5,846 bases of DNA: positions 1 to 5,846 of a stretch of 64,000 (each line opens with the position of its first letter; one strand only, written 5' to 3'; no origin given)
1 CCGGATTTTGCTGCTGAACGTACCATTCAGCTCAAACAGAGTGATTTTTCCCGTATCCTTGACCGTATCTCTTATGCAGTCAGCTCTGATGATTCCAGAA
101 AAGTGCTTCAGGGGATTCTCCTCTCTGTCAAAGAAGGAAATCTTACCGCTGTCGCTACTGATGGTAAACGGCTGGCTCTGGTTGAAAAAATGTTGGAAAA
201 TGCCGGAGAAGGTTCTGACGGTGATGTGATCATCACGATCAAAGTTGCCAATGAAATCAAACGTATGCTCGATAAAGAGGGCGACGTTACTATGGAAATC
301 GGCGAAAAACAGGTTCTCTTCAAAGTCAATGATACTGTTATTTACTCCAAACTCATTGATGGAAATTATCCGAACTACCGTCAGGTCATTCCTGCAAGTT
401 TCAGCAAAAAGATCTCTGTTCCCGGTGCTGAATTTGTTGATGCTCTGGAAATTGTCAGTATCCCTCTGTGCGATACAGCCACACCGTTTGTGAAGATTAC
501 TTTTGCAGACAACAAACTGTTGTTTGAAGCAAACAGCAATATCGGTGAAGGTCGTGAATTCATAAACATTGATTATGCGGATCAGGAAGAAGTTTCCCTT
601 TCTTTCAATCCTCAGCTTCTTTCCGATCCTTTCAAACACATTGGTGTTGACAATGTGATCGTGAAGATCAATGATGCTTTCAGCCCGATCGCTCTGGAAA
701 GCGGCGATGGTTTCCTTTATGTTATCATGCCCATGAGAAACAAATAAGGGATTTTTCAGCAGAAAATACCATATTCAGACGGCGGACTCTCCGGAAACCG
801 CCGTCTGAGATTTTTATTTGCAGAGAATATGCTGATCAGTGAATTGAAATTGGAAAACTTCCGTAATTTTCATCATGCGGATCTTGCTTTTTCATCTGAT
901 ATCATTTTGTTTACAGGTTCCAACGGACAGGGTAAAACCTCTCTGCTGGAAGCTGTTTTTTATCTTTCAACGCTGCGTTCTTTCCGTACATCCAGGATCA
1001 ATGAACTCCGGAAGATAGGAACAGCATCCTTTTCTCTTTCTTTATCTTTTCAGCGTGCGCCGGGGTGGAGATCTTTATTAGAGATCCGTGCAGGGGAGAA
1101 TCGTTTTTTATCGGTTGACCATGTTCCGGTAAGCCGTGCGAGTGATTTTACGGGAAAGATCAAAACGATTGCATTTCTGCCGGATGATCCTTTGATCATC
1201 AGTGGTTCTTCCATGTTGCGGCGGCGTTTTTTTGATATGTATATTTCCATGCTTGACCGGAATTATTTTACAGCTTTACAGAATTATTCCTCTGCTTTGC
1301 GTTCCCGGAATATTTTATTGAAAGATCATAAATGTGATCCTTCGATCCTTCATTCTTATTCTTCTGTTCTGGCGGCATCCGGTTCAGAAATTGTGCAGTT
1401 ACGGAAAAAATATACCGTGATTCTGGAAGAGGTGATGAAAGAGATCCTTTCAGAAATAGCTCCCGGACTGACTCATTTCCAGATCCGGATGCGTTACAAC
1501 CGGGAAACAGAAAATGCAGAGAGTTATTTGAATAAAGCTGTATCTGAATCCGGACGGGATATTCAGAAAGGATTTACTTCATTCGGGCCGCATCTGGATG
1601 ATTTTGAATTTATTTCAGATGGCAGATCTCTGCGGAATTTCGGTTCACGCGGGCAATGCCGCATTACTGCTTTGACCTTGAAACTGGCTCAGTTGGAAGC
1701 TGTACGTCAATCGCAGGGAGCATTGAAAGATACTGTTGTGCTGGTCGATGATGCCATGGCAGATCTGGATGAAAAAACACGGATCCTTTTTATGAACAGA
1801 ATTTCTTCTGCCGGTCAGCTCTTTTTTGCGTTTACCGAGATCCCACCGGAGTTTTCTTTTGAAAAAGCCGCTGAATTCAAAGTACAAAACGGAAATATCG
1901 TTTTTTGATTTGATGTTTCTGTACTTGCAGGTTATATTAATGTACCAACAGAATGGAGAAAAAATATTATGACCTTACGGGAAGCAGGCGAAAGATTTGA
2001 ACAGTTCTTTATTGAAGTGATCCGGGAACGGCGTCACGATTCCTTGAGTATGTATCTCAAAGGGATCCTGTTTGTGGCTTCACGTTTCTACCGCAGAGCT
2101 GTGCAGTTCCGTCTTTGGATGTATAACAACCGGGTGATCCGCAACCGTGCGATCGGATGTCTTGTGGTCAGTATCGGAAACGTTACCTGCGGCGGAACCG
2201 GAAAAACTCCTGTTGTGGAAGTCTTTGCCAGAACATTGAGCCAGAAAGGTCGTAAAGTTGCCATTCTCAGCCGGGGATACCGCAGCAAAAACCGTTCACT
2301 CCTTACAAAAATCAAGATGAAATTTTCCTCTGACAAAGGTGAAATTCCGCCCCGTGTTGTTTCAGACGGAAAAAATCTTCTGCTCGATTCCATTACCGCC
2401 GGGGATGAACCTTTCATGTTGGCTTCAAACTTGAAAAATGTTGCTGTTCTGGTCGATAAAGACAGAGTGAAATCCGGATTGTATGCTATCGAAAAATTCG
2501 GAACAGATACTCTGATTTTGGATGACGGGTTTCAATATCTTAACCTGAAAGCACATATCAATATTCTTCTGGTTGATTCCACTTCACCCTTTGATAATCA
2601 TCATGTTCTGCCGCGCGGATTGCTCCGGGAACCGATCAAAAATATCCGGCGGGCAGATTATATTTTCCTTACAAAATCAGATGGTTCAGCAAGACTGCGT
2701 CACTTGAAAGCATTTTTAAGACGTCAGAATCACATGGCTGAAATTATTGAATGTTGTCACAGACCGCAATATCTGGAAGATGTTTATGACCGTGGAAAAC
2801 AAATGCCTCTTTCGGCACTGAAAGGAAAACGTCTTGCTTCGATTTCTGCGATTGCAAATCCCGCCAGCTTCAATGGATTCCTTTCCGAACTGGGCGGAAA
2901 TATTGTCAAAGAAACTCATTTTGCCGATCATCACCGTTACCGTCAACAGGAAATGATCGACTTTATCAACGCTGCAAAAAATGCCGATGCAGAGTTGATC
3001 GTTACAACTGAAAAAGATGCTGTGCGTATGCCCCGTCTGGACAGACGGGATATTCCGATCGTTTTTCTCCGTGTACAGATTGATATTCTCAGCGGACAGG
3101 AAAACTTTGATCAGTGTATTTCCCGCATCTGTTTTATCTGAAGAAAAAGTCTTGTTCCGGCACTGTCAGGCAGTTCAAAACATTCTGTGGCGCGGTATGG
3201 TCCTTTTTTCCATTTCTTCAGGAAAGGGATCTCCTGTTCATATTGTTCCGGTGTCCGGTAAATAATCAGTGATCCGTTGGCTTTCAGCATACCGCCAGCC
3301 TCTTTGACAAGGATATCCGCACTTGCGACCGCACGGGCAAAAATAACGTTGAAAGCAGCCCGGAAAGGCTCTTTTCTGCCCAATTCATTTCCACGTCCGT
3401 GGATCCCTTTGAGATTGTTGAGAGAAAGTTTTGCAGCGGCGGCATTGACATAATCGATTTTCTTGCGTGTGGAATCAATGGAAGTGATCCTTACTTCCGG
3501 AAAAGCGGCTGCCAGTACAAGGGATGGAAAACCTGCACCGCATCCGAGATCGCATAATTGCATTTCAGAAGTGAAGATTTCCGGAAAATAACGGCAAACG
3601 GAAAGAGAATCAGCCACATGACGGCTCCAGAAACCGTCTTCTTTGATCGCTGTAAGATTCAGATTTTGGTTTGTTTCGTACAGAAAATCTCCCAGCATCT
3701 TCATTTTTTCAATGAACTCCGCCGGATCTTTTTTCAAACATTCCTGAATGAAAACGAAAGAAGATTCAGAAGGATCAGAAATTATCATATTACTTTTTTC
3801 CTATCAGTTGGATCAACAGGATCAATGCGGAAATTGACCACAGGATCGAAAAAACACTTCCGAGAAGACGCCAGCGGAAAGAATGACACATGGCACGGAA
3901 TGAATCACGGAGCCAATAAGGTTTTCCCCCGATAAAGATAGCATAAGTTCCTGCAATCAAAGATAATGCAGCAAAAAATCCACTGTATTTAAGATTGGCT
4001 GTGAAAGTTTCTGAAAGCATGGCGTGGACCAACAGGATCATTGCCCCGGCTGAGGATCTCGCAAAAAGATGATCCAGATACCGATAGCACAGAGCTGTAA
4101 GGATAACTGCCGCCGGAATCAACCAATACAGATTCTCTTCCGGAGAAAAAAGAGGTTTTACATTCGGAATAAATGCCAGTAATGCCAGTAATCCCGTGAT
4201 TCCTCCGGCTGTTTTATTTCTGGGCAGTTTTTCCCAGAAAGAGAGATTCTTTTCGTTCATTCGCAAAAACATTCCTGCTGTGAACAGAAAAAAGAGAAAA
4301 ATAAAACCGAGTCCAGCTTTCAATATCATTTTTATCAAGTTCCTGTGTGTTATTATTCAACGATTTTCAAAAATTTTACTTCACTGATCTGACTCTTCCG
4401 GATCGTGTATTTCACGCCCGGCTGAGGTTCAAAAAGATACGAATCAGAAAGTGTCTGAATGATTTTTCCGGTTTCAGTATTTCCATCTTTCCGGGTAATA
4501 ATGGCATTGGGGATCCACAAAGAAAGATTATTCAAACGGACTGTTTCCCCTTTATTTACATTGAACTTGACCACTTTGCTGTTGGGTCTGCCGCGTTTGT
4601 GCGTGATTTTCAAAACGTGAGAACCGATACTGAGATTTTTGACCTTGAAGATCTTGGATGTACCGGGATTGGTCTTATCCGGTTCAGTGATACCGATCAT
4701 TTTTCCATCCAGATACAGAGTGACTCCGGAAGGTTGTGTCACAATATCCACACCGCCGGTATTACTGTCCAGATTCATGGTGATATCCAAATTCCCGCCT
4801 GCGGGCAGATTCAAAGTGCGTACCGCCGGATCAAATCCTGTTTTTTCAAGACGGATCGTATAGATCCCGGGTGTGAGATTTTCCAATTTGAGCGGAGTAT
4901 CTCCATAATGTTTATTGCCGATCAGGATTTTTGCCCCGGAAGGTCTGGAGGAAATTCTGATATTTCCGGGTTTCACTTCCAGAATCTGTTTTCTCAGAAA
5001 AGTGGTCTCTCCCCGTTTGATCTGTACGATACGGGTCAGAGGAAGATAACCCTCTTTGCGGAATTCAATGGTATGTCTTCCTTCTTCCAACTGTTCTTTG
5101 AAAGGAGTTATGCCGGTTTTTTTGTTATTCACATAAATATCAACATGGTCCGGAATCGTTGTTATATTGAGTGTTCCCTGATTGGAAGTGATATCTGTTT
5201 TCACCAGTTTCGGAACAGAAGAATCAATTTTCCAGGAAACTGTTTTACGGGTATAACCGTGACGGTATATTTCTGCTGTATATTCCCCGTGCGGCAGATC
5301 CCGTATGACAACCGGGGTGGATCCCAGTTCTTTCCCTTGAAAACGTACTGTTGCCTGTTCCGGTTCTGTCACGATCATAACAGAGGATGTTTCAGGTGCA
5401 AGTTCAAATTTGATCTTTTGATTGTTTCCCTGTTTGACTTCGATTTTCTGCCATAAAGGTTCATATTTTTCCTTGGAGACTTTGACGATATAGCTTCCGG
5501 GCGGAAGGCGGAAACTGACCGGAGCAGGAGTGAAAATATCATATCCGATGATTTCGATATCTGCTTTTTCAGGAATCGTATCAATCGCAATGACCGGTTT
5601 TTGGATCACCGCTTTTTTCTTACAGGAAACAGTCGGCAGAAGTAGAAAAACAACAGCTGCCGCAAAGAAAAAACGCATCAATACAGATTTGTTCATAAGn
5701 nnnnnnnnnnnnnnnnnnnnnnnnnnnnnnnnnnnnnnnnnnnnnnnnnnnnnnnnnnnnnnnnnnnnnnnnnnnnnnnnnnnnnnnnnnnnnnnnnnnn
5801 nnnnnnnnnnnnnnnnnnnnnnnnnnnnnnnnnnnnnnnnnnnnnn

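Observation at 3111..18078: Thirteen-gene minus-strand array joining PilT, an FHA-MoxR/DUF58/transglutaminase module and a Tad-like core that lacks pilin, secretin and prepilin peptidase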

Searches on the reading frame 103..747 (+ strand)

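Call 4: search_protein_families(library=pfam, proteins=[window:103-747:+], max_evalue=0.01)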
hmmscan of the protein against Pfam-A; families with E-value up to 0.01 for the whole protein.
window:103-747:+ (214 aa): 3 families
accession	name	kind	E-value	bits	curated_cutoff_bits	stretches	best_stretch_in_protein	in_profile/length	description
PF02767.21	DNA_pol3_beta_2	-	3.3e-20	72.9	27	1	1-91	26-116/116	DNA polymerase III beta subunit, central domain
PF02768.20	DNA_pol3_beta_3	-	2.2e-14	53.7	27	1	93-212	1-121/121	DNA polymerase III beta subunit, C-terminal domain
PF00712.24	DNA_pol3_beta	-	6e-06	26.9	24.4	1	2-91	30-118/120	DNA polymerase III beta subunit, N-terminal domain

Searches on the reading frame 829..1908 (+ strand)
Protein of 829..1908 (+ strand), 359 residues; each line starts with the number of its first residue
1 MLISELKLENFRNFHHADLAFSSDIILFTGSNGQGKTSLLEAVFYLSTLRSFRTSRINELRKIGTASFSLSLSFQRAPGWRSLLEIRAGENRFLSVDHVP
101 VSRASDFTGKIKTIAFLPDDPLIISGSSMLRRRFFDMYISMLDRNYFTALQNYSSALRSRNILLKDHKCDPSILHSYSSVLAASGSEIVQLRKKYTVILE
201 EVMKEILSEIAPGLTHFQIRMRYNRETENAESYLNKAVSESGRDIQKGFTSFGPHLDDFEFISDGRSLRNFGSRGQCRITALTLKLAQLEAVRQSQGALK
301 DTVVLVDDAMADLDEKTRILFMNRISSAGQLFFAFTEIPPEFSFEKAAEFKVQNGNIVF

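Call 4: search_protein_families(library=pfam, proteins=[window:829-1908:+], max_evalue=0.01)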
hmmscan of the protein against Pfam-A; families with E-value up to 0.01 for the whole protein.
window:829-1908:+ (359 aa): 5 families
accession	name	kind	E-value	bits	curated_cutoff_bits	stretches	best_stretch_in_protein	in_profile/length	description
PF02463.25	SMC_N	-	6.1e-15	55.7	40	1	3-60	2-64/220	RecF/RecN/SMC N terminal domain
PF13476.12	AAA_23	-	4.5e-12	47.5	27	1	5-68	1-63/201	AAA domain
PF13175.12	AAA_15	-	6.7e-10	39.6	32.1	1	1-48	1-48/374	AAA ATPase domain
PF13555.12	AAA_29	-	3.5e-05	23.9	27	1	4-46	2-45/61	P-loop containing region of AAA domain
PF13514.12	AAA_27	-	0.00087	19.4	22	1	1-44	1-47/206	AAA domain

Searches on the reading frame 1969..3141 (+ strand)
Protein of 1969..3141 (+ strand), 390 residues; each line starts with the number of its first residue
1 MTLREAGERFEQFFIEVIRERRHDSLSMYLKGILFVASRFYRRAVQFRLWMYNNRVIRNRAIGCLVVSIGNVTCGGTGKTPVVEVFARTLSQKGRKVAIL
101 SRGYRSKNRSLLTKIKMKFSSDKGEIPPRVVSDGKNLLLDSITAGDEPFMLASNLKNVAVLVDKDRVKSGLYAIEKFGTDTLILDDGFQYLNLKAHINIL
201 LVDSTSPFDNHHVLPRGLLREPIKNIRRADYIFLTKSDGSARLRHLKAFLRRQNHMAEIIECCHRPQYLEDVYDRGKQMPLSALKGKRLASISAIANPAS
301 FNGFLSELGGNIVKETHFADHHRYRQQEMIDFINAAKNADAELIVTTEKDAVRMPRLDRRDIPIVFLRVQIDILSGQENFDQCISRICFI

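Call 4: search_protein_families(library=pfam, proteins=[window:1969-3141:+], max_evalue=0.01)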
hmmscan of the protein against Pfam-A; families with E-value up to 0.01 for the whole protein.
window:1969-3141:+ (390 aa): 1 family
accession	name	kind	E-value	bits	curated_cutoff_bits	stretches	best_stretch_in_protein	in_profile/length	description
PF02606.20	LpxK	-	1.6e-75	254.7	27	1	33-385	4-324/328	Tetraacyldisaccharide-1-P 4'-kinase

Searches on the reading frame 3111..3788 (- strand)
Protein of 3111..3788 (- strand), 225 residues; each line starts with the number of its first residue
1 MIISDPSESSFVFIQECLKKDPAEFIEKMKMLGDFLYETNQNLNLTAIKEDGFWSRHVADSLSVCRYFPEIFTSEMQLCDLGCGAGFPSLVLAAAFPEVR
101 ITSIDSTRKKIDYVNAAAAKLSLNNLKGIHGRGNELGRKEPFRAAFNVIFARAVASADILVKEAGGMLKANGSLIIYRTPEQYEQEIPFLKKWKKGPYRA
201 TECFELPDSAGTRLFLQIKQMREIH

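Call 4: search_protein_families(library=pfam, proteins=[window:3111-3788:-], max_evalue=0.01)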
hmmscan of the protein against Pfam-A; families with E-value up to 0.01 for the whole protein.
window:3111-3788:- (225 aa): 10 families
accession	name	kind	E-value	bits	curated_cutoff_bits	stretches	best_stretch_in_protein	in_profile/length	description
PF02527.21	GidB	-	1.4e-31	109.7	27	1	26-186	2-155/184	rRNA small subunit methyltransferase G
PF13847.12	Methyltransf_31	-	2.2e-10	40.8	27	1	73-180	2-113/145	Methyltransferase domain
PF05175.20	MTS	-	9e-07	29.1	23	1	69-177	28-139/170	Methyltransferase small domain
PF13649.12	Methyltransf_25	-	1.9e-06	28.9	27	1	79-172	2-97/97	Methyltransferase domain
PF02390.23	Methyltransf_4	-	8e-06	25.9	24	1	76-131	3-58/173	Putative methyltransferase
PF08242.18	Methyltransf_12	-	6.1e-05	24.1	30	1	80-172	2-96/98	Methyltransferase domain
PF08241.18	Methyltransf_11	-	8.4e-05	23.6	21.2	1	80-176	2-95/95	Methyltransferase domain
PF01135.25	PCMT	-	0.00067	19.9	20.3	1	72-196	71-190/210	Protein-L-isoaspartate(D-aspartate) O-methyltransferase (PCMT)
PF13679.12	Methyltransf_32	-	0.0021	18.5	27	1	73-130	24-86/143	Methyltransferase domain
PF03848.20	TehB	-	0.0038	17.1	20.4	1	77-128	33-82/193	Tellurite resistance protein TehB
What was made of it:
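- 3111..3788 (-): rsmG (16S rRNA m7G methyltransferase), a housekeeping passenger at the operon tail, convergent with lpxK. GidB 1e-31 (call 4).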

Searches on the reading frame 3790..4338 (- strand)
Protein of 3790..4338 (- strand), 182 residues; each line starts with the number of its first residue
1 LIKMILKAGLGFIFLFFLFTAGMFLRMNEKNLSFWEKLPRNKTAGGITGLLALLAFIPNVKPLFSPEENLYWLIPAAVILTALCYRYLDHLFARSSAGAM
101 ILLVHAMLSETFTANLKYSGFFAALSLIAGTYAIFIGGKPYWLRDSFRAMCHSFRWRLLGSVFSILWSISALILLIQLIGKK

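Call 4: search_protein_families(library=pfam, proteins=[window:3790-4338:-], max_evalue=0.01)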
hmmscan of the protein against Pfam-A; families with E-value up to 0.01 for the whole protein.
window:3790-4338:- (182 aa): 0 families

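Call 52: search_protein_families(library=ncbifam, proteins=[window:3790-4338:-], max_evalue=0.00001)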
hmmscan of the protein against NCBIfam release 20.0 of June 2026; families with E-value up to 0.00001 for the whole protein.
window:3790-4338:- (182 aa): 0 families
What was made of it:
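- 3790..4338 (-): Small polytopic membrane protein with no family, a frequent but not obligatory follower of the PEGA gene. No Pfam or NCBIfam hit (calls 4, 52).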

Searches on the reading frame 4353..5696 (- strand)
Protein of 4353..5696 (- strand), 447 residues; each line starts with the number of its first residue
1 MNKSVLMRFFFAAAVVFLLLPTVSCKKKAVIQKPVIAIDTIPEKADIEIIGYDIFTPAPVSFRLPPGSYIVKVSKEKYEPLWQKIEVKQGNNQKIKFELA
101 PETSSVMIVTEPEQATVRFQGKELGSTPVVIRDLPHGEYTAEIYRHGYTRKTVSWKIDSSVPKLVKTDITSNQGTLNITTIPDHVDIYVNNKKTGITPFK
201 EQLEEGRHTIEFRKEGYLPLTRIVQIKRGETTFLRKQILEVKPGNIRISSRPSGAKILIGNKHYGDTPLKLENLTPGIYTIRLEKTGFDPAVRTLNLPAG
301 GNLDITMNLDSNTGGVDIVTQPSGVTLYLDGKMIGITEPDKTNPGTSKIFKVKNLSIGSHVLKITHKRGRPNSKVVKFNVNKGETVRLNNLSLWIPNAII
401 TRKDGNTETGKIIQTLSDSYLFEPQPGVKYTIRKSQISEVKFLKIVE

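Call 4: search_protein_families(library=pfam, proteins=[window:4353-5696:-], max_evalue=0.01)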
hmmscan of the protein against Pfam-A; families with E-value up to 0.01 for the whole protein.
window:4353-5696:- (447 aa): 7 families
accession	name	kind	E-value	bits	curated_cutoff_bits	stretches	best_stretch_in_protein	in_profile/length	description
PF08308.17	PEGA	-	4.1e-52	174.4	20.8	4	244-310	2-68/71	PEGA domain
PF13620.12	CarboxypepD_reg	-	8.2e-16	58.6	32.3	1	62-99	42-81/82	Carboxypeptidase regulatory-like domain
PF13715.12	CarbopepD_reg_2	-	2.1e-09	37.7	32.2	0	64-105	41-82/88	CarboxypepD_reg-like domain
PF22820.2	TcaA_3rd_4th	-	9.7e-06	25.9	27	0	175-201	4-29/73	TcaA protein 3rd/4th domain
PF11008.14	DUF2846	-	6.1e-05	23.5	34.3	0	186-240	25-82/92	Protein of unknown function (DUF2846)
PF18962.6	Por_Secre_tail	-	0.00049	20.8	27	0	265-286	44-65/75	Secretion system C-terminal sorting domain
PF09430.16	EMC7_beta-sandw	-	0.0035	18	26.6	0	347-443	28-115/122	ER membrane protein complex subunit 7, beta-sandwich domain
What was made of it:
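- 4353..5696 (-): PEGA-repeat lipoprotein. PEGA 4e-52 in four stretches (call 4).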
